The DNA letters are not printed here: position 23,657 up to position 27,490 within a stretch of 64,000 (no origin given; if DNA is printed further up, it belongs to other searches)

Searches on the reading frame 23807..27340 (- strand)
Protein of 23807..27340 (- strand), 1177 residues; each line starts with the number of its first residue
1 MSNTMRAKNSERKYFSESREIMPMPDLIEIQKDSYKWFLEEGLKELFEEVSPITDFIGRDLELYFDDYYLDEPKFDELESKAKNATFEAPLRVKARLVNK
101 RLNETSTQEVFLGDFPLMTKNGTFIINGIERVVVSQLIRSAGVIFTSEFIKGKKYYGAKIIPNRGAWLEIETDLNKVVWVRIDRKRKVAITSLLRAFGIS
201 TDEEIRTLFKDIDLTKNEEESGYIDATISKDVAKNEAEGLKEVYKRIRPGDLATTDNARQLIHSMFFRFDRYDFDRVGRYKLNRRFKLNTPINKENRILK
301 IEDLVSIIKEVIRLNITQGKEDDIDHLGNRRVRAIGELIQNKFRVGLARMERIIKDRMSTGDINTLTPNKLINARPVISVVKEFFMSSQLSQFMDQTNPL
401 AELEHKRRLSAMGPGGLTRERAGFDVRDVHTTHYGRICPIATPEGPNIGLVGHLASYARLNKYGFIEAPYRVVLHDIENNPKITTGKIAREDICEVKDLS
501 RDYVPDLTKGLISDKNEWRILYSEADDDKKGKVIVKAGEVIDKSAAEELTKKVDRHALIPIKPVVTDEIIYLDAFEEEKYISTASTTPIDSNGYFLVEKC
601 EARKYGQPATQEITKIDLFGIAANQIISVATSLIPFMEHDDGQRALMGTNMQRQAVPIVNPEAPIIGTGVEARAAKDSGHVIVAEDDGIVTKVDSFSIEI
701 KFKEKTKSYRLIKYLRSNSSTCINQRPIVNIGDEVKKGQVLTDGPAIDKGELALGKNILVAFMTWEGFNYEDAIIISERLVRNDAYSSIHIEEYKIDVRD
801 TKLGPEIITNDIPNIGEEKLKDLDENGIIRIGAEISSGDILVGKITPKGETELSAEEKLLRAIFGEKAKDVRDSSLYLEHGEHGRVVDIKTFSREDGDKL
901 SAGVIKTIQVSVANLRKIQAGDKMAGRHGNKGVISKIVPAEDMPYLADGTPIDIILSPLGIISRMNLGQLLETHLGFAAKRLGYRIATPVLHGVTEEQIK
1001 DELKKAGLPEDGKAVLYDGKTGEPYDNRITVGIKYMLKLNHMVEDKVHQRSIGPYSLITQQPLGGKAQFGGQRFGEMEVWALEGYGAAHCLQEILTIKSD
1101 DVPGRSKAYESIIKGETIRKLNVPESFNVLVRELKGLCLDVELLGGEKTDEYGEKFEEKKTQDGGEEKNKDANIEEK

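Call 82: search_protein_families(library=pfam, proteins=[window:23807-27340:-], max_evalue=0.00001)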
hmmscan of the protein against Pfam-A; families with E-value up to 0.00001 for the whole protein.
window:23807-27340:- (1177 aa): 6 families
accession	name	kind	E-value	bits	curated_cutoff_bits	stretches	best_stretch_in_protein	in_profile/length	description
PF00562.33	RNA_pol_Rpb2_6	-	1.6e-129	432.7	23.4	1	683-1068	1-373/373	RNA polymerase Rpb2, domain 6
PF04561.19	RNA_pol_Rpb2_2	-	6.9e-32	111.1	21.7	1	140-333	2-190/190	RNA polymerase Rpb2, domain 2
PF04565.21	RNA_pol_Rpb2_3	-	3.7e-28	97.9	21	1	392-459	1-67/68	RNA polymerase Rpb2, domain 3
PF04560.25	RNA_pol_Rpb2_7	-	1.4e-25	90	32.1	1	1070-1143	1-84/87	RNA polymerase Rpb2, domain 7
PF04563.20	RNA_pol_Rpb2_1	-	2.5e-19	70.1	28.2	1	27-377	2-201/203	RNA polymerase beta subunit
PF10385.14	RNA_pol_Rpb2_45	-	1.9e-10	41.1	28.2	1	563-620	7-64/66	RNA polymerase beta subunit external 1 domain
